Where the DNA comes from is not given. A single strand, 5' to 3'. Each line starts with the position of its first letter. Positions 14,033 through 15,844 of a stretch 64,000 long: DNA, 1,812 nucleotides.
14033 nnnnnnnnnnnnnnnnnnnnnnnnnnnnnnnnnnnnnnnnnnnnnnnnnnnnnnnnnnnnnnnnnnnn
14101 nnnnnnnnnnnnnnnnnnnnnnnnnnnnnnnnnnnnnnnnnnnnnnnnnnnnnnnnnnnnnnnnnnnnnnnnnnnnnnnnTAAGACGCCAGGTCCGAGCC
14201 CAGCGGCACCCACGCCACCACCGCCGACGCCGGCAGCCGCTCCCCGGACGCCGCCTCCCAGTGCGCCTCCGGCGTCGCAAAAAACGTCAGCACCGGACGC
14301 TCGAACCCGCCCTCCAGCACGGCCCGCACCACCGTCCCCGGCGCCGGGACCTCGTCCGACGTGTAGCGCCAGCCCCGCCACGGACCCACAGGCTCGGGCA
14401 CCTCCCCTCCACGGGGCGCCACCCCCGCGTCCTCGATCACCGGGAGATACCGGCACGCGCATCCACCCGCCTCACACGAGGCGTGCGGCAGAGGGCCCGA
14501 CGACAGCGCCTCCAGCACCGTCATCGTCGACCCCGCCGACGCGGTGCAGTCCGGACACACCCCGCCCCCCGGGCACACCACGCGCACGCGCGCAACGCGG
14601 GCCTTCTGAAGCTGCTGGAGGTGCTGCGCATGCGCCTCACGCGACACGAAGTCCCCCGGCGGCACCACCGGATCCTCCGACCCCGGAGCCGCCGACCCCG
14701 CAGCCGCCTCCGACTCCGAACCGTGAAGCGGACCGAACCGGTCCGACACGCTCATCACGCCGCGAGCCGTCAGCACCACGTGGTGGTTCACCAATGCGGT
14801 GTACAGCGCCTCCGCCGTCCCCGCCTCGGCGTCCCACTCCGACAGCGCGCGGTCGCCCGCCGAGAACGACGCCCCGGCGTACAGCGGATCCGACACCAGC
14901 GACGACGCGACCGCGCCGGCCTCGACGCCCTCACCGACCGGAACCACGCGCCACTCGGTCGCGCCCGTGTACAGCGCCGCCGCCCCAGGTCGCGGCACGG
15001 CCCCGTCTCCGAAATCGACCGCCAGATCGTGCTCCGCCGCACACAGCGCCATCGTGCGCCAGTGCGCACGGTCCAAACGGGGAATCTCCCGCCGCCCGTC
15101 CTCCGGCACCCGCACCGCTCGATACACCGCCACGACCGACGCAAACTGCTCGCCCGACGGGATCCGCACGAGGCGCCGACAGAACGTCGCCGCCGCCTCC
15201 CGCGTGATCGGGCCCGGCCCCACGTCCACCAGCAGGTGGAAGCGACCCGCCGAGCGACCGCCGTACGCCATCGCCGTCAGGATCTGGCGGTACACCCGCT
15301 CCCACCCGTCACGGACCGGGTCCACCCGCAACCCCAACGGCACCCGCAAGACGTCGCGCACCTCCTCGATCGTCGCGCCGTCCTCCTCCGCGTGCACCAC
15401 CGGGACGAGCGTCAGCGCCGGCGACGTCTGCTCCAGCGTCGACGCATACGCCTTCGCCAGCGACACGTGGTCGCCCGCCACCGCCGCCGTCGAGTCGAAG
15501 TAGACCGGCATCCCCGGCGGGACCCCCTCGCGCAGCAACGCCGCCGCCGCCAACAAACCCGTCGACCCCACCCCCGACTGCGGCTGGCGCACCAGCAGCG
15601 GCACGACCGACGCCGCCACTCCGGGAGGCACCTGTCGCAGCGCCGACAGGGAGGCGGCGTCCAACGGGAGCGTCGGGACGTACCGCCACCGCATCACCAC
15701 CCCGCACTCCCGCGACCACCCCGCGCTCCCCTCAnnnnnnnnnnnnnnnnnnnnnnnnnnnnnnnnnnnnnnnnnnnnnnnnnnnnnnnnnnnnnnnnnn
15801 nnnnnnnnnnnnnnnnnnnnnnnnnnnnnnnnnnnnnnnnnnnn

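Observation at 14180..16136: Two-gene cassette: T4 beta-protein domain fused to, and preceded by, a MuF/gp7-like Cys module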

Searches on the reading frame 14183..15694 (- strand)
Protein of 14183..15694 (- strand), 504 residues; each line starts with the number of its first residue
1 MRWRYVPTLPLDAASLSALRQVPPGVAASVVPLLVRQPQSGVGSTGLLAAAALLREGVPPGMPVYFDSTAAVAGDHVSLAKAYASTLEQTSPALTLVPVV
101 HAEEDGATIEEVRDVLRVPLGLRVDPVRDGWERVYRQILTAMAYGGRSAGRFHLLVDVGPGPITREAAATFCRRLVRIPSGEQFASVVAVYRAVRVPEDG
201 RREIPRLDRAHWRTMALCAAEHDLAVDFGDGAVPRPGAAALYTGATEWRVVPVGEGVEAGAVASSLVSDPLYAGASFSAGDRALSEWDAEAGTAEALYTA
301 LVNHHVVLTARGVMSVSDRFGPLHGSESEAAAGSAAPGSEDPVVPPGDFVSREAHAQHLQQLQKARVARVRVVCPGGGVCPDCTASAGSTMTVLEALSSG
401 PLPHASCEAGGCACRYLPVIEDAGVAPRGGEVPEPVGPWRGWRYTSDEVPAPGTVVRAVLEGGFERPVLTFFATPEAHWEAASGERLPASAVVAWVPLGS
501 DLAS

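Call 3: search_protein_families(library=pfam, proteins=[window:14183-15694:-], max_evalue=1)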
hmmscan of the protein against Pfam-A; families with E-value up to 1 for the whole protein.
window:14183-15694:- (504 aa): 1 family
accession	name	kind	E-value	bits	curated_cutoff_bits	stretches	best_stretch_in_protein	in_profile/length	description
PF14350.11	Beta_protein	-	8.7e-14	52.2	27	1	5-307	1-338/342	Beta protein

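Call 4: search_protein_families(library=ncbifam, proteins=[window:14183-15694:-], max_evalue=1)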
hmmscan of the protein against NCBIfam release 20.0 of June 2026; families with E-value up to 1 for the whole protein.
window:14183-15694:- (504 aa): 0 families

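Call 5: search_protein_families(library=padloc, proteins=[window:14183-15694:-], max_evalue=1)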
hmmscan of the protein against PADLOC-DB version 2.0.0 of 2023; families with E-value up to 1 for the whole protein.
window:14183-15694:- (504 aa): 2 families
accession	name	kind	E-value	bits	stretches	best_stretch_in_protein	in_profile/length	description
PDLC03983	PD-Lambda-2_C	-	0.0021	15.2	1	262-324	297-362/374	-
PDLC03984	PD-Lambda-2_C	-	0.058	10.4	1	260-313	306-361/377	-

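Call 8: find_homologous_proteins(query=window:14183-15694:-, max_evalue=0.001)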
Query window:14183-15694:- (504 aa): 1 proteins with E <= 0.001 among 8000 candidates.
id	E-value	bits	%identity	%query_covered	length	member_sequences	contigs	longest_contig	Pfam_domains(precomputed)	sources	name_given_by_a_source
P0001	0.0e+0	1112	100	100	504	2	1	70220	PF14350.12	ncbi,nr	ncbi:MAG: hypothetical protein R3181_00120 [Rubricoccaceae bacterium]|nr:hypothetical protein [Rubri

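Call 10: search_protein_families(library=phrogs, proteins=[window:14183-15694:-], max_evalue=10)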
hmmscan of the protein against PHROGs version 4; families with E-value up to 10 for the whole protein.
window:14183-15694:- (504 aa): 3 families
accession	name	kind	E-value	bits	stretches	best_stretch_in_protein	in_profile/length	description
phrog_9159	-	unknown function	0.017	15.5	1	259-308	292-345/356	-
phrog_2271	-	head and packaging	0.29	9.8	1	353-445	672-757/859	portal protein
phrog_17060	-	unknown function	0.32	12.3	1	102-135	7-41/83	-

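Call 11: search_solved_structures(query=window:14183-15694:-, max_evalue=10)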
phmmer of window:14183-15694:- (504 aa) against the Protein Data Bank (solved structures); distinct sequences matched with E-value up to 10: 0.

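Call 14: find_encoding_contigs(protein=P0001, flank=10000, max_places=4)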
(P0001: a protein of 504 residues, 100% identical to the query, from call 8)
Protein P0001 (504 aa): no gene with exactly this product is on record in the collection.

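Call 16: find_related_loci(query=window:14183-15694:-, collection=genome_contigs, flank=8000)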
Query window:14183-15694:- (504 aa) in genome_contigs; peptide patterns used: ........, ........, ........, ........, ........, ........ (x = any residue, [..] = any of these).
265 stretches matched a pattern, but none encodes a relative of the query by tblastn (E <= 1e-3).

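Call 45: search_dna_similar(query=window:14183-15694:-, collection=plasmids, mode=protein, max_evalue=0.01, max_rows=30)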
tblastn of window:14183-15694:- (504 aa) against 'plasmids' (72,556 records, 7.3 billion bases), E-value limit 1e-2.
No match.

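Call 46: search_dna_similar(query=window:14183-15694:-, collection=phages, mode=protein, max_evalue=0.01, max_rows=30)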
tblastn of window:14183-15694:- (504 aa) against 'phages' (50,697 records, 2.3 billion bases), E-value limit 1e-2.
No match.

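Call 104: find_related_loci(query=window:14183-15694:-, collection=metagenome_contigs, flank=6000)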
Query window:14183-15694:- (504 aa) in metagenome_contigs; peptide patterns used: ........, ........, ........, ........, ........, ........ (x = any residue, [..] = any of these).
512 stretches matched a pattern, but none encodes a relative of the query by tblastn (E <= 1e-3).
